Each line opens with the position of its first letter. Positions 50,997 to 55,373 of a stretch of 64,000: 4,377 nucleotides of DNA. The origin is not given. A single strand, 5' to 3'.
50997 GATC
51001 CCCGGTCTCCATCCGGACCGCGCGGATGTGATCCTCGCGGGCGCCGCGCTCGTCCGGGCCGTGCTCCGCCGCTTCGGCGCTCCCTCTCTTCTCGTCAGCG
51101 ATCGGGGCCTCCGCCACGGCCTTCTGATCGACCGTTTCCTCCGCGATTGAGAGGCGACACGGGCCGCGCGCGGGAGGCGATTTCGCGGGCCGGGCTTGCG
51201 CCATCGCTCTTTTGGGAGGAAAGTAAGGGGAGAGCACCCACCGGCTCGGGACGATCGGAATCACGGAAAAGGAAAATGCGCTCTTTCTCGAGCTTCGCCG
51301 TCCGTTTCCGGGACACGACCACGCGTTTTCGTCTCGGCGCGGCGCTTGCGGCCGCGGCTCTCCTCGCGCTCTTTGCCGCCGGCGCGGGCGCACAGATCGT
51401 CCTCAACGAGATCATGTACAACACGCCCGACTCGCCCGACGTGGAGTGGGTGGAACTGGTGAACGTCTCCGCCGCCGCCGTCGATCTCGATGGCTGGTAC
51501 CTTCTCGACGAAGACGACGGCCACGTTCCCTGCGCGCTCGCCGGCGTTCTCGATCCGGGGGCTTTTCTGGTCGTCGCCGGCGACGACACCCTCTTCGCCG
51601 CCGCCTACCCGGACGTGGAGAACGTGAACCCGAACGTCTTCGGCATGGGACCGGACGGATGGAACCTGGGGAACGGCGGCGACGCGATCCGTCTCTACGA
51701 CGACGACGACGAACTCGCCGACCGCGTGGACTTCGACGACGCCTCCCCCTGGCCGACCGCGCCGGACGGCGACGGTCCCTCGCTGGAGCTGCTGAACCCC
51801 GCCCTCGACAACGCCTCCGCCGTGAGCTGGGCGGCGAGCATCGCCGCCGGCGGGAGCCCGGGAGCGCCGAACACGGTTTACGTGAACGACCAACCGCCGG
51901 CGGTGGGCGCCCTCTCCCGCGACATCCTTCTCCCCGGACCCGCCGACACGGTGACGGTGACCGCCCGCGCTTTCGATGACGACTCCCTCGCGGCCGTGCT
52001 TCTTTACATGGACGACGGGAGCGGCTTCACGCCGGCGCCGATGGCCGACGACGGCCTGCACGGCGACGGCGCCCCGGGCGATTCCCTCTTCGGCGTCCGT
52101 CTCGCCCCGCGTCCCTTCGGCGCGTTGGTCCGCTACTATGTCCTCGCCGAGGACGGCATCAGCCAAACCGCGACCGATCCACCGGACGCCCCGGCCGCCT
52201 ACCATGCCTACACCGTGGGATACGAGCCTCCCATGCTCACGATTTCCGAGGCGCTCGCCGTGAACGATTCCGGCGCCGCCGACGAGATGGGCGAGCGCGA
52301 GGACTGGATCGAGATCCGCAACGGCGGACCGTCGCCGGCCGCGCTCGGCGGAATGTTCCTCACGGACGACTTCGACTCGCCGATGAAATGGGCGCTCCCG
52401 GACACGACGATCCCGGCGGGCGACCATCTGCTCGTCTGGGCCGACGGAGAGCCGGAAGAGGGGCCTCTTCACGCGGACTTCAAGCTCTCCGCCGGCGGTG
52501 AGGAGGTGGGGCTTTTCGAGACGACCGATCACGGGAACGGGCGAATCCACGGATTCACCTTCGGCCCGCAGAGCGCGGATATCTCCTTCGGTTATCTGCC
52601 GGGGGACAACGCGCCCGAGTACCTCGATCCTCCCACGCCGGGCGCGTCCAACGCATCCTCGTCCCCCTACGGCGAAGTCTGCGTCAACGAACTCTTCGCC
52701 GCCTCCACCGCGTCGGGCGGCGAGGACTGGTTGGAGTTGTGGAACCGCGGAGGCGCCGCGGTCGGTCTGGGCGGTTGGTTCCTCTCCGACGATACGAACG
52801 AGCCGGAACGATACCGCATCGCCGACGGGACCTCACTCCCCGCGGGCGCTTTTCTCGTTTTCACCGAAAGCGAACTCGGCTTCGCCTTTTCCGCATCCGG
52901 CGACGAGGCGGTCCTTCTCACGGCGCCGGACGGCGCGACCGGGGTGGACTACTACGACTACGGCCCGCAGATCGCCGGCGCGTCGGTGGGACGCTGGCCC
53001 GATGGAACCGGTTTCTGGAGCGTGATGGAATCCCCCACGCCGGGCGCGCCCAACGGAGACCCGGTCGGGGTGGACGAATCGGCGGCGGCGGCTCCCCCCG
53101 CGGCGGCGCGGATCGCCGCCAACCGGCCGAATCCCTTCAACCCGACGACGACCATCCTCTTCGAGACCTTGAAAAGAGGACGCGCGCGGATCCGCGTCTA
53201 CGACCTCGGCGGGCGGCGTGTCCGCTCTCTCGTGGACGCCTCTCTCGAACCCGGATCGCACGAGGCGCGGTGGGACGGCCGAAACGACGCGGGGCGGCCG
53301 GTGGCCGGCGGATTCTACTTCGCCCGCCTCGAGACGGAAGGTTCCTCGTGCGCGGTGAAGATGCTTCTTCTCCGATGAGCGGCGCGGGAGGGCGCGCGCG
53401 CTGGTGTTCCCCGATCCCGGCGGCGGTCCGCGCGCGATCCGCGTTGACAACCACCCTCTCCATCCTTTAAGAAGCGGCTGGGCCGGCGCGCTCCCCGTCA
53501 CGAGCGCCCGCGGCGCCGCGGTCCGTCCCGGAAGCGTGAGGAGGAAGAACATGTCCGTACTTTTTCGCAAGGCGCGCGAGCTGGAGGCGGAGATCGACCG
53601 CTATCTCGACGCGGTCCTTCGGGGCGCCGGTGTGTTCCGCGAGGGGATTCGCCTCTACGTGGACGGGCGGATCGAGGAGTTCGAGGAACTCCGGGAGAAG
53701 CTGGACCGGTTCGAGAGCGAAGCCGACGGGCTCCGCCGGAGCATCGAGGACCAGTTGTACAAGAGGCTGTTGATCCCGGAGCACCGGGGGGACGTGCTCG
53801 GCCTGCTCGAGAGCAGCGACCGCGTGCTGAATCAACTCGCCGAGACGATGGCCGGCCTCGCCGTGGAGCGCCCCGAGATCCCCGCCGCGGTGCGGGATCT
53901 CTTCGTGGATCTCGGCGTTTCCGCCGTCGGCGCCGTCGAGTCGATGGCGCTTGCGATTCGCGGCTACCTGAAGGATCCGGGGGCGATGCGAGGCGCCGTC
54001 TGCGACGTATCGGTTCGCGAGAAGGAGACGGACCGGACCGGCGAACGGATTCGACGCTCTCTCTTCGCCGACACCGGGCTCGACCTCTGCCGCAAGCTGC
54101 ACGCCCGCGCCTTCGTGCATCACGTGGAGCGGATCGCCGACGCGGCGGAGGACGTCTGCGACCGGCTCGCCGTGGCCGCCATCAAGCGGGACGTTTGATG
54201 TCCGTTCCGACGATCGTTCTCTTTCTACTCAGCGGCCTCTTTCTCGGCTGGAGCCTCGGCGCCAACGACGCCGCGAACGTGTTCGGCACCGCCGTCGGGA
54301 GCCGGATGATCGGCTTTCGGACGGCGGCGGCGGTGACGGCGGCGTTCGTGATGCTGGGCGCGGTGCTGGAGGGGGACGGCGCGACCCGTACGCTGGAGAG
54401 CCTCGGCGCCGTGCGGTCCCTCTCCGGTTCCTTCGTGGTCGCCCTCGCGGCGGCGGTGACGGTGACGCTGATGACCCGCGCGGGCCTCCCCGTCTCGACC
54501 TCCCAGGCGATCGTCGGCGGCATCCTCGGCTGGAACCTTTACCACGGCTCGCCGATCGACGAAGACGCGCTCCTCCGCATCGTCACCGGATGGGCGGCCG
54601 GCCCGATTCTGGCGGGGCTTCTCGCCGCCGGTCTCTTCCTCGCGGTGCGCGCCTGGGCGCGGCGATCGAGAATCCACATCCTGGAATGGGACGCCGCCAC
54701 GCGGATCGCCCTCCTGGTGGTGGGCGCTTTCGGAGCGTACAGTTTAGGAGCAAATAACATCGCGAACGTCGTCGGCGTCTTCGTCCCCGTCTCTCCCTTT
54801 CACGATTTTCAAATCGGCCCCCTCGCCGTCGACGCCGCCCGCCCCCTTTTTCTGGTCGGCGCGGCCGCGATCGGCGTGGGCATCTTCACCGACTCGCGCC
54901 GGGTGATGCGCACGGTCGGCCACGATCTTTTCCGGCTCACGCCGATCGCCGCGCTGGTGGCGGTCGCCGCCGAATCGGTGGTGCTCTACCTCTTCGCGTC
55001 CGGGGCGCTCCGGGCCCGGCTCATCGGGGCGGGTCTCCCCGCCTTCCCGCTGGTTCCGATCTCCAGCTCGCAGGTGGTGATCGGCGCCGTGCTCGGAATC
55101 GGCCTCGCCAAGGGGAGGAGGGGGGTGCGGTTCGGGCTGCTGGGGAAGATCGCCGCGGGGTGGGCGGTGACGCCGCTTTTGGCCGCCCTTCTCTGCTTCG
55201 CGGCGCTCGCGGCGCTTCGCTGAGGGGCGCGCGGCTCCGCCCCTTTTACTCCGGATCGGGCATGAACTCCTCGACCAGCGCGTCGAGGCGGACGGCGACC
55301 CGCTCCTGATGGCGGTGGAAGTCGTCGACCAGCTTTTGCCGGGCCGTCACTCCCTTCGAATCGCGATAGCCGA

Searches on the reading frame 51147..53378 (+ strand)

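Call 46: search_protein_families(library=pfam, proteins=[window:51147-53378:+], max_evalue=0.0001)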
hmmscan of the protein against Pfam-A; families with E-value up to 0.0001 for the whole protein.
window:51147-53378:+ (743 aa): 2 families
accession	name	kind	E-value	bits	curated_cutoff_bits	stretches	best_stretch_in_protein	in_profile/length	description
PF00932.25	LTD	-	5e-42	143.1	34.3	3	80-196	4-107/109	Lamin Tail Domain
PF13860.13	FlgD_ig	-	8.3e-07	29.3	27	1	680-730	25-75/79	FlgD Ig-like domain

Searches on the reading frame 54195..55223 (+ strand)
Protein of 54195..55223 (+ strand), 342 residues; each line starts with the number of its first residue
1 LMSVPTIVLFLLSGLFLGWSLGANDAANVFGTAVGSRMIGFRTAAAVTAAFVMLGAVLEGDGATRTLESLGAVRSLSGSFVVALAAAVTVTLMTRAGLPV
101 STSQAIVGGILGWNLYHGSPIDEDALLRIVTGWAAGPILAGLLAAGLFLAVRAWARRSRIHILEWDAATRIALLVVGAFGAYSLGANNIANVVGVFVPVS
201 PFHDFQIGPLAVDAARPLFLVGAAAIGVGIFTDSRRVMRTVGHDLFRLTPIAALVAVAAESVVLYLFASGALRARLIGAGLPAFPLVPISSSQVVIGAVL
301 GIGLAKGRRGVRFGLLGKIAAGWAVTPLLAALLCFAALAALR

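Call 46: search_protein_families(library=pfam, proteins=[window:54195-55223:+], max_evalue=0.0001)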
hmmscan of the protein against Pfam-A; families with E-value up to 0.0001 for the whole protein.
window:54195-55223:+ (342 aa): 1 family
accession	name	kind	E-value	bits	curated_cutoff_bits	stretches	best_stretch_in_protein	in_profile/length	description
PF01384.25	PHO4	-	1.5e-51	175.9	33.7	1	22-333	2-349/350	Phosphate transporter family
